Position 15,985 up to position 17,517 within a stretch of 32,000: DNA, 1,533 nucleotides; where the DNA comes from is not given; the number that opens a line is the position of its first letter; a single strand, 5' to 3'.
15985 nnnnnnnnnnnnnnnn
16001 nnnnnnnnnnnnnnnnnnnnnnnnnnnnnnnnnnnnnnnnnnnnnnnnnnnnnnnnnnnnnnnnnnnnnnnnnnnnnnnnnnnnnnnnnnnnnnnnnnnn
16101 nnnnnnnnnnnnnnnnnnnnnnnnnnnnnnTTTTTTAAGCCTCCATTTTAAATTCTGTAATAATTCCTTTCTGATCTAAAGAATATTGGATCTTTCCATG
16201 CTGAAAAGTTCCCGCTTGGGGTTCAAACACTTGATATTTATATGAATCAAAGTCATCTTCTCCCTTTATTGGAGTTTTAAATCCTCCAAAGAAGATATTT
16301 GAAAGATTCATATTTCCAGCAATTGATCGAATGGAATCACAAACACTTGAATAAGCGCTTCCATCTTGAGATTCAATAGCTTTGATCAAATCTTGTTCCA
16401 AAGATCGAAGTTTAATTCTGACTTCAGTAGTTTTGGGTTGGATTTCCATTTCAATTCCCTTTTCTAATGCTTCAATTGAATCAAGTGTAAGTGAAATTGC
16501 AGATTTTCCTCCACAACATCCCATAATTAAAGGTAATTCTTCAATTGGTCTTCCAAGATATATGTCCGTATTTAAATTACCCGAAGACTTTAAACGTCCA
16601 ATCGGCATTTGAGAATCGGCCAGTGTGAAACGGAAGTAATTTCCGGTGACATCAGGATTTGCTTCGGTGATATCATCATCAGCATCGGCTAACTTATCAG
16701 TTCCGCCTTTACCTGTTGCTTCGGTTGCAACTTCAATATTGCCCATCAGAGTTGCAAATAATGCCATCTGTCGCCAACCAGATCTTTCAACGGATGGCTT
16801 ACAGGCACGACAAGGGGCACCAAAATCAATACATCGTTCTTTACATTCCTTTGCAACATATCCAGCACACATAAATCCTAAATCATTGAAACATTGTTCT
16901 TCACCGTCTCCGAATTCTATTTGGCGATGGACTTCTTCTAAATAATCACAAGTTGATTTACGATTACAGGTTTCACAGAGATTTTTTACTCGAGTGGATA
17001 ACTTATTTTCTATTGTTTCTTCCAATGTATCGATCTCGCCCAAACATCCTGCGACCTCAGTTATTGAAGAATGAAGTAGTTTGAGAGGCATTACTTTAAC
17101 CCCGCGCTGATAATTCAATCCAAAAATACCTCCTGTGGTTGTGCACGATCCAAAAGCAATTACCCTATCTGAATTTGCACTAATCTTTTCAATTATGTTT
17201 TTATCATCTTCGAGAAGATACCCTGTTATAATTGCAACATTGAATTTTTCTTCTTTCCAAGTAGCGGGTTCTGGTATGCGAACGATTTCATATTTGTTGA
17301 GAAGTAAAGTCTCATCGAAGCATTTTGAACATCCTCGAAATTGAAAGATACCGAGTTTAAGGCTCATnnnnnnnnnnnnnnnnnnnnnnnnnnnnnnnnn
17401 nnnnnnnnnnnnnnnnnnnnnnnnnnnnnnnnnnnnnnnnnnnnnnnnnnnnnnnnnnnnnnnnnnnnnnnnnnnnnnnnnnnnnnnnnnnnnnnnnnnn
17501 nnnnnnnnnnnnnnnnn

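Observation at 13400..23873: Hydrogenase-less, methanogen-type HdrABC-MvhD operon embedded in a TusA / DsrEFH / DsrE3-like sulfur relay: candidate persulfide-linked bifurcating complex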

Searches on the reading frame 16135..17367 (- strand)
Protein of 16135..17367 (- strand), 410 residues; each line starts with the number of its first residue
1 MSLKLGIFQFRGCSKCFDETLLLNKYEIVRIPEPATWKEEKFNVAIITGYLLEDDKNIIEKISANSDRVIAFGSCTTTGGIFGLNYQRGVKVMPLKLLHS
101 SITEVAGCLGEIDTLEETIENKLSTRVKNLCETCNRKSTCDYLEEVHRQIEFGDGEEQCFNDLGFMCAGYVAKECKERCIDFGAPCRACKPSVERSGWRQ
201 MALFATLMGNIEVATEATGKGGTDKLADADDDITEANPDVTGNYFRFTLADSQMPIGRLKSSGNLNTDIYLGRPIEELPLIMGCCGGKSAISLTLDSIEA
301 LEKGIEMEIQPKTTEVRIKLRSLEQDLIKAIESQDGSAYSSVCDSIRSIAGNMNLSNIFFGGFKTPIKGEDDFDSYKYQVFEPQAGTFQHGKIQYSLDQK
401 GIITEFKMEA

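Call 4: search_protein_families(library=pfam, proteins=[window:16135-17367:-], max_evalue=0.01)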
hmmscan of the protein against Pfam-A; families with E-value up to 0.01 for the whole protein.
window:16135-17367:- (410 aa): 1 family
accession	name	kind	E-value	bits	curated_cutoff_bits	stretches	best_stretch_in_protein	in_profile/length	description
PF01058.29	Oxidored_q6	-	9.9e-09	35.4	27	1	31-113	31-119/128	NADH ubiquinone oxidoreductase, 20 Kd subunit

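Call 10: find_homologous_proteins(query=window:16135-17367:-)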
Query window:16135-17367:- (410 aa): 362 proteins with E <= 0.001 among 3514 candidates; the best 120 are listed.
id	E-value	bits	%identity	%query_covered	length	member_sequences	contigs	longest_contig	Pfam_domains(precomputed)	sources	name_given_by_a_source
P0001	9.0e-277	936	100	100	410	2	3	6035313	PF01058.30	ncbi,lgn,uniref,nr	ncbi:hypothetical protein NEF87_002001 [Candidatus Lokiarchaeum ossiferum]|uniref:NADH:ubiquinone ox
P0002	2.8e-241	819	86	100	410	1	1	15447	PF01058.30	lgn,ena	-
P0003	2.6e-197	674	70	100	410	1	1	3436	PF01058.30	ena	-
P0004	2.1e-163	562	58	100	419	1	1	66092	PF01058.30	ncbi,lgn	-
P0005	1.6e-157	543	57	100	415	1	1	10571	PF01058.30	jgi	jgi:coenzyme F420-reducing hydrogenase gamma subunit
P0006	3.6e-154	532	56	99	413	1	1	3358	PF01058.30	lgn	-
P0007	9.1e-154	530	56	99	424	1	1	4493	PF01058.30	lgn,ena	-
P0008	3.1e-151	522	56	99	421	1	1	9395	PF01058.30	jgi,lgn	jgi:coenzyme F420-reducing hydrogenase gamma subunit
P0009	1.2e-150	520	56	99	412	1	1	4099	PF01058.30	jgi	jgi:coenzyme F420-reducing hydrogenase gamma subunit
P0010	4.9e-149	515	54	100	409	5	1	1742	PF01058.30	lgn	-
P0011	1.1e-148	514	55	99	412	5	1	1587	PF01058.30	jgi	jgi:coenzyme F420-reducing hydrogenase gamma subunit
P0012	1.6e-148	513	55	99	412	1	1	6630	PF01058.30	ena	-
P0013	4.3e-148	512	56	99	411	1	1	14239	PF01058.30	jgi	jgi:coenzyme F420-reducing hydrogenase gamma subunit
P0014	4.5e-148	512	56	98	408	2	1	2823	PF01058.30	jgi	jgi:coenzyme F420-reducing hydrogenase gamma subunit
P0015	1.5e-147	510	55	100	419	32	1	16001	PF01058.30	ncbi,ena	-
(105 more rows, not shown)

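Call 13: find_related_loci(query=A1, collection=genome_contigs, flank=10000)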
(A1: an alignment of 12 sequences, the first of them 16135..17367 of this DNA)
Query A1 (410 aa) in genome_contigs; peptide patterns used: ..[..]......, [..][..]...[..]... (x = any residue, [..] = any of these).
107 stretches matched a pattern; 62 encode a relative of the query (tblastn E <= 1e-3); 61 distinct loci.
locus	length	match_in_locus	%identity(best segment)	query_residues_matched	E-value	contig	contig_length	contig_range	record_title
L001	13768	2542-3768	56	3-409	4e-152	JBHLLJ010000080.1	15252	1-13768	MAG: Candidatus Hermodarchaeota archaeon isolate DZ1M.436 DZ1M.436@14743, whole genome shotgun sequence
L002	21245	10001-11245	53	3-408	8e-152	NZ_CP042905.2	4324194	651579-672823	Promethearchaeum syntrophicum strain MK-D1 chromosome, complete genome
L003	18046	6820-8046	55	3-409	2e-151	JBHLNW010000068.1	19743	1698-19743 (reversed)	MAG: Promethearchaeota archaeon isolate DZ2S.393 DZ2S.393@8425, whole genome shotgun sequence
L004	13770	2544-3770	55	3-409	5e-150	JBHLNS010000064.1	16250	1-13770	MAG: Promethearchaeota archaeon isolate DZ2S.372 DZ2S.372@11359, whole genome shotgun sequence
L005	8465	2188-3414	55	3-409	3e-150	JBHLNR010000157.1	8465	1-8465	MAG: Promethearchaeota archaeon isolate DZ2S.368 DZ2S.368@31278, whole genome shotgun sequence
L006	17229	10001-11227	55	3-409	9e-149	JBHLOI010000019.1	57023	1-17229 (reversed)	MAG: Promethearchaeota archaeon isolate DZ3M.320 DZ3M.320@1357, whole genome shotgun sequence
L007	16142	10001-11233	52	1-409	2e-148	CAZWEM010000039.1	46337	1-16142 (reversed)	MAG TPA_asm: uncultured archaeon isolate binchicken_co94_320 genome assembly, contig: NODE_954_length_46337_cov_7.329242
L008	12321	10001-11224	54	3-408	2e-147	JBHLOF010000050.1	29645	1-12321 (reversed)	MAG: Promethearchaeota archaeon isolate DZ3M.28 DZ3M.28@4415, whole genome shotgun sequence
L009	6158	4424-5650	53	3-409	4e-148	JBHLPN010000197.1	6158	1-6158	MAG: Promethearchaeota archaeon isolate H2M.194 H2M.194@20857, whole genome shotgun sequence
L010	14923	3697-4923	54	3-409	4e-147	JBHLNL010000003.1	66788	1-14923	MAG: Promethearchaeota archaeon isolate DZ2S.275 DZ2S.275@989, whole genome shotgun sequence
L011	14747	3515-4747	53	1-409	5e-146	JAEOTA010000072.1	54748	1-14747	MAG: Promethearchaeota archaeon isolate YT1_007 k127_63407900, whole genome shotgun sequence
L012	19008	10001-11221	51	2-406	6e-146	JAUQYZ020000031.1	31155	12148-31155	MAG: Candidatus Sigynarchaeum springense isolate SQRJ_234 k255_47906, whole genome shotgun sequence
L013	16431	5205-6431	53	3-409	1e-145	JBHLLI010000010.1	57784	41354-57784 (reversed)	MAG: Candidatus Hermodarchaeota archaeon isolate DZ1M.434 DZ1M.434@1466, whole genome shotgun sequence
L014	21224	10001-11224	53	3-408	1e-145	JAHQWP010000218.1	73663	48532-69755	MAG: Promethearchaeia archaeon isolate ABR11 NODE_92_length_73663_cov_7, whole genome shotgun sequence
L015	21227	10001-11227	53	3-409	2e-145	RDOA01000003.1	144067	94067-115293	MAG: Promethearchaeota archaeon isolate DZG_bin1.240 NODE_3_length_144067_cov_22.859337, whole genome shotgun sequence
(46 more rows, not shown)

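Call 29: search_solved_structures(query=A1, max_evalue=0.01, show_alignments=2)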
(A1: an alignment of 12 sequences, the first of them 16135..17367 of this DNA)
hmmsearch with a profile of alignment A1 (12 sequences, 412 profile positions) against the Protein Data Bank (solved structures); distinct sequences matched with E-value up to 0.01: 15.
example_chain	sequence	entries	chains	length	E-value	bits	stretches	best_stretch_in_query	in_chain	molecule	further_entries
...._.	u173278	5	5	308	1.7e-22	82.7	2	92-257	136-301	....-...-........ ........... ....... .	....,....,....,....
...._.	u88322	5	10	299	1.1e-21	80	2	92-257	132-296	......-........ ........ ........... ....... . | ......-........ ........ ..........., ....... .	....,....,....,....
9sfi_I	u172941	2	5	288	1.4e-18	69.9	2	127-197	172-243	F420-non-reducing hydrogenase small subunit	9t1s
9e1j_A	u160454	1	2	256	1.3e-06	30.4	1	15-85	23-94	Sulfhydrogenase 1 subunit delta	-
9nez_A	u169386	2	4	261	1.4e-06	30.3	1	15-85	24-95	Sulfhydrogenase 1 subunit delta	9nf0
9e15_A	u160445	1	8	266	1.5e-06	30.3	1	15-85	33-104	Sulfhydrogenase 1 subunit delta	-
6u8y_J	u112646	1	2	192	0.00018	23.4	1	36-121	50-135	NADH dehydrogenase subunit B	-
7t2r_E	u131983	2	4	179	0.00042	22.2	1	2-91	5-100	NiFe hydrogenase small subunit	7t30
9r51_C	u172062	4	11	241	0.0006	21.7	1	40-125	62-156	F420-reducing [NiFe]-hydrogenase from Methanothermococcus thermolithotrophicus subunit gam | F420-reducing [NiFe]-hydrogenase from Methanothermococcus thermolit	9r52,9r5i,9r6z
3zfs_B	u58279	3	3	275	0.00065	21.6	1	35-109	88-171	F420-REDUCING HYDROGENASE, SUBUNIT GAMMA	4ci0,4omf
6qgr_G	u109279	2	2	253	0.0014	20.5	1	39-109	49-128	Coenzyme F420 hydrogenase subunit gamma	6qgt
6qii_G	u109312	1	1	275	0.0017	20.2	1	39-109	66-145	Coenzyme F420 hydrogenase subunit gamma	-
4c3o_B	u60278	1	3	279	0.0034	19.2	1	58-111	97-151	HYDROGENASE-1 SMALL SUBUNIT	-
8pou_S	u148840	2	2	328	0.0041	18.9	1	59-111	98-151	Uptake hydrogenase small subunit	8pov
8poy_S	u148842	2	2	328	0.0042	18.9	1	59-111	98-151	Uptake hydrogenase small subunit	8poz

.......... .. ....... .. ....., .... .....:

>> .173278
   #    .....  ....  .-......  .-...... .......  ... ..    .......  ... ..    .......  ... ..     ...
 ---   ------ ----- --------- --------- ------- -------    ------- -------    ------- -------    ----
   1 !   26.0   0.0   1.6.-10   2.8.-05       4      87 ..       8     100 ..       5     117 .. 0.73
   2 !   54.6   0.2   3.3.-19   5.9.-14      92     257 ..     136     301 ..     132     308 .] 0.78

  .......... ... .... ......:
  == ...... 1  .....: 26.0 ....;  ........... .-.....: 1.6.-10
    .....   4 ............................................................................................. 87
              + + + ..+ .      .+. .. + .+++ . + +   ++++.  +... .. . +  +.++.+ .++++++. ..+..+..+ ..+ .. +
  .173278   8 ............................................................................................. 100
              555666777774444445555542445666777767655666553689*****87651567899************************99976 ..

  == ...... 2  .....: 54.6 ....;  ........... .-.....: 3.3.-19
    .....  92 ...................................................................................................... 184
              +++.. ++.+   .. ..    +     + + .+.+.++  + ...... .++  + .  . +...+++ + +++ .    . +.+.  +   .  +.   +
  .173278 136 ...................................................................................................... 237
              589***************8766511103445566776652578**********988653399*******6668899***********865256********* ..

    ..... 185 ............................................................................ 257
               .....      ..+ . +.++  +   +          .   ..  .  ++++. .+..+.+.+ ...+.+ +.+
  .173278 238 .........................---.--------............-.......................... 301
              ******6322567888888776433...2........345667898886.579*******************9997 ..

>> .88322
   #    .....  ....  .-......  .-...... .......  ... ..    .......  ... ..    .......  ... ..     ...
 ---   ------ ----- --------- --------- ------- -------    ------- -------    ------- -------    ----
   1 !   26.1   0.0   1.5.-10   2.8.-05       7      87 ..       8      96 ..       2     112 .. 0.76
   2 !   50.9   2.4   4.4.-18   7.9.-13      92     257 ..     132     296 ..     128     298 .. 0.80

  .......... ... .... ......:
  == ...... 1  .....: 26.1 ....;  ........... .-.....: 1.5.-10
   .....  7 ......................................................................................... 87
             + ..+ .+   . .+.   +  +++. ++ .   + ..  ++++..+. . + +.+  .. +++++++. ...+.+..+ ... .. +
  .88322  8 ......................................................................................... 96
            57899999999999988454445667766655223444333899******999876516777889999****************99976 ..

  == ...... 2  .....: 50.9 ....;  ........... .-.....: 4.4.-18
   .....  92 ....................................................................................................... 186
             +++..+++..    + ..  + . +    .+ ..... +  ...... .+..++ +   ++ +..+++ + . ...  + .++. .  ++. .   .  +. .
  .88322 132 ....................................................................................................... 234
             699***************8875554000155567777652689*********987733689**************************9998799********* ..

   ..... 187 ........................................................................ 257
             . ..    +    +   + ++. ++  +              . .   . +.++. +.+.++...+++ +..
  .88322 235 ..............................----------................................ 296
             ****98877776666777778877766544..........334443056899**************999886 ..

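Call 39: predict_structure(alignment_id=A1)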
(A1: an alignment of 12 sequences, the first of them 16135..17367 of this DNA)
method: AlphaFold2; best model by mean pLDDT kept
length: 410 residues; sequences in the alignment: 12
mean_pLDDT: 50.9   pTM: 0.38
mean pLDDT of the five models: 50.9, 50.8, 49.6, 48.9, 48.2
residues with pLDDT >= 90: 26; 70-90: 81; 50-70: 79; < 50: 224
segments of 3 or more residues with pLDDT < 50: 75-92, 108-110, 124-287, 352-384
pLDDT, mean of each block of 10 residues (from residue 1): 86 67 84 88 86 82 91 50 37 58 62 76 48 32 31 32 26 30 27 27 27 23 28 24 25 29 34 41 50 66 57 75 83 73 67 37 28 33 55 58 54
secondary structure, 60 per line:
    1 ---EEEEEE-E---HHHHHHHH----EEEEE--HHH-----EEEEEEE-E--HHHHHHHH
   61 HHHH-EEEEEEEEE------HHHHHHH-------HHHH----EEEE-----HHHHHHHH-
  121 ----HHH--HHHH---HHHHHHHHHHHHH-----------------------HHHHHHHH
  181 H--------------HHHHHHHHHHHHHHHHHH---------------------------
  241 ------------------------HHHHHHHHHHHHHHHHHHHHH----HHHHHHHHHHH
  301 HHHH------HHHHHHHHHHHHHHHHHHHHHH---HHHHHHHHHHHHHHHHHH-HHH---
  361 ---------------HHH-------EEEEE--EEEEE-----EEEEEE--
elements in order: E4-9 H15-22 E27-31 E42-48 H53-64 E66-74 H81-87 H95-98 E103-106 H112-119 H130-133 H137-149 H173-181 H196-213 H265-285 H290-304 H311-332 H336-353 E386-390 E393-397 E403-408

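Call 41: search_protein_families(library=ncbifam, proteins=[window:16135-17367:-], max_evalue=0.01)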
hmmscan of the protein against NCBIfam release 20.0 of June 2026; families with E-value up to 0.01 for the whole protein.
window:16135-17367:- (410 aa): 4 families
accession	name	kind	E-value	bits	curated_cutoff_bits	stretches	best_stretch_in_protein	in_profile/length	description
NF045875.1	F420_non_VhuG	exception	1.5e-12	47.4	450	2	111-192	159-239/286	F420-non-reducing hydrogenase subunit VhuG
NF040831.1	sulfhyd_ShyD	equivalog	6.5e-05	22.7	460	1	3-83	1-91/240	NAD(P)-dependent hydrogenase/sulfhydrogenase 2 subunit delta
NF040836.1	sulfhyd_HydD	equivalog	0.00019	20.7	500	1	35-85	47-98/261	NADPH-dependent hydrogenase/sulfhydrogenase 1 subunit delta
NF005012.1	PRK06411.1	subfamily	0.0027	17.3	116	1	41-87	73-122/166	NADH-quinone oxidoreductase subunit NuoB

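Call 62: predict_structure(alignment_id=A2)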
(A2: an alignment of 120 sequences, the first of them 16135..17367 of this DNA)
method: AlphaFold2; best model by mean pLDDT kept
length: 410 residues; sequences in the alignment: 120
mean_pLDDT: 79.9   pTM: 0.81
mean pLDDT of the five models: 79.9, 78.0, 75.5, 74.4, 73.9
residues with pLDDT >= 90: 216; 70-90: 70; 50-70: 61; < 50: 63
segments of 3 or more residues with pLDDT < 50: 137-171, 206-228, 236-238
pLDDT, mean of each block of 10 residues (from residue 1): 91 93 94 94 97 96 97 92 90 92 79 90 71 53 36 38 40 64 61 64 51 40 48 51 71 81 91 90 92 97 96 98 98 96 95 91 91 92 94 95 87
secondary structure, 60 per line:
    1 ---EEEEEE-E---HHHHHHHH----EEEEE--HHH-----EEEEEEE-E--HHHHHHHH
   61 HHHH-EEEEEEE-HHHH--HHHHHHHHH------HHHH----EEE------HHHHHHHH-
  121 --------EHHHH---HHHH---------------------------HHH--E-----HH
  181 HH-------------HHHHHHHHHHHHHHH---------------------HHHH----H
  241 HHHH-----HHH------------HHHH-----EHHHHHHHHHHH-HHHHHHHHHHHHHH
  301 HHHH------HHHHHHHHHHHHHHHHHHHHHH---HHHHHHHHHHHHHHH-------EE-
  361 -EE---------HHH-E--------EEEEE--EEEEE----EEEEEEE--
elements in order: E4-9 H15-22 E27-31 E42-48 H53-64 E66-72 H74-77 H80-88 H95-98 E103-105 H112-119 H130-133 H137-140 H179-182 H196-210 H232-235 H240-244 H265-268 H275-285 H287-304 H311-332 H336-350 E386-390 E393-397 E402-408

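Call 65: fold_search(model_id=the predicted structure, library=pdb)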
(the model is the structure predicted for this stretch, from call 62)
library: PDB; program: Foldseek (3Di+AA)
matches with E <= 10: 1089; with E <= 0.001: 53
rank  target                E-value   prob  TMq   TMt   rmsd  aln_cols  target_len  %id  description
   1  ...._E                3.5e-10  1.00  0.45  0.60   8.0       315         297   23  Heterodisulfide reductase / [NiFe]-hydrogenase complex from Methanothermococcus thermolithotrophicus cocrystallized wi (released 2017-08-30)
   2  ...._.                1.1e-09  1.00  0.44  0.59   8.4       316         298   24  Heterodisulfide reductase / [NiFe]-hydrogenase complex from Methanothermococcus thermolithotrophicus at 2.3 A resoluti (released 2017-08-30)
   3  9nez_A                1.4e-07  1.00  0.35  0.54   6.2       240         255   17  Structure of the Pyrococcus furiosus SHI complex (released 2025-07-09)
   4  9e1j_C                3.5e-07  1.00  0.36  0.56   7.6       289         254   16  Alpha-Delta heterodimeric form of soluble hydrogenase I from Pyrococcus furiosus. Data processed and model refined in  (released 2025-07-16)
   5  9e1j_A                1.5e-06  1.00  0.34  0.51   7.0       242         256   18  Alpha-Delta heterodimeric form of soluble hydrogenase I from Pyrococcus furiosus. Data processed and model refined in  (released 2025-07-16)
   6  9e15_A                1.7e-06  1.00  0.34  0.51   6.9       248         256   19  Alpha-Delta heterodimeric form of soluble hydrogenase I from Pyrococcus furiosus. Data processed and model refined in  (released 2025-07-16)
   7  6qgr_G                5.6e-06  1.00  0.25  0.39   3.2       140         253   18  The F420-reducing [NiFe] hydrogenase complex from Methanosarcina barkeri at the Nia-S state (released 2019-10-23)
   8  6qgt_G                6.3e-06  1.00  0.25  0.40   9.1       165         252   17  The carbon monoxide inhibition of F420-reducing [NiFe] hydrogenase complex from Methanosarcina barkeri (released 2019-10-23)
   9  6g7m_S                1.6e-05  1.00  0.28  0.41   4.5       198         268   14  Four-site variant (Y222C, C197S, C432S, C433S) of E. coli hydrogenase-2 (released 2019-04-03)
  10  4ci0_B                2.1e-05  1.00  0.25  0.42   3.6       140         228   21  Electron cryo-microscopy of F420-reducing NiFe hydrogenase Frh (released 2014-02-26)
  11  5xvb_S                2.2e-05  1.00  0.27  0.40   4.8       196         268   15  [NiFe]-hydrogenase (Hyb-type) from Citrobacter sp. S-77 in an H2-reduced condition (released 2018-06-27)
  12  7t2r_E                2.6e-05  1.00  0.26  0.55   4.9       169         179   17  Structure of electron bifurcating Ni-Fe hydrogenase complex HydABCSL in FMN-free apo state (released 2022-03-16)
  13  4omf_G                2.8e-05  1.00  0.25  0.42   3.5       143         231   20  The F420-reducing [NiFe]-hydrogenase complex from Methanothermobacter marburgensis, the first X-ray structure of a gro (released 2014-06-11)
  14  9err_S                2.8e-05  1.00  0.28  0.40   4.7       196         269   15  Hydrogenase-2 Ni-SCO state (released 2025-04-09)
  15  6ehq_S                3.5e-05  1.00  0.28  0.41   4.7       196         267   15  E. coli Hydrogenase-2 (as isolated form). (released 2018-04-18)
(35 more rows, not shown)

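Call 100: search_protein_representatives(protein=window:16135-17367:-)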
Query: 410 residues. Proteins with E-value up to 0.001 (for the whole library): 75; up to 1e-10: 28; up to 1e-30: 17. The best 75 are listed.
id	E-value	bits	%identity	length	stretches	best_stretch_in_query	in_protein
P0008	9.9e-152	522.1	57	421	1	1-407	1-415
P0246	1.5e-102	360.1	45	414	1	5-406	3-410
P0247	4.7e-100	351.9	52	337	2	5-192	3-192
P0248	1.4e-97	343.8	54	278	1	3-273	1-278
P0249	2.6e-83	296.8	55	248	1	2-236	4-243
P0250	1.5e-70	254.8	37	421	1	5-409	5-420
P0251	5.2e-70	253.0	58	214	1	201-409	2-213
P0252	7.3e-61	222.9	40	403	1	41-387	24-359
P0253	2.4e-60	221.2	60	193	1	70-232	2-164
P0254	4.9e-55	203.7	36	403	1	43-407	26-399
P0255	1.2e-53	199.1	51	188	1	3-181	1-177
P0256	1.2e-50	189.2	36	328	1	104-409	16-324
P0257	2.3e-46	175.1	57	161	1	254-410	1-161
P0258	4.5e-42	161.0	58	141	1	182-312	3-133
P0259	3.7e-39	151.4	37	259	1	5-250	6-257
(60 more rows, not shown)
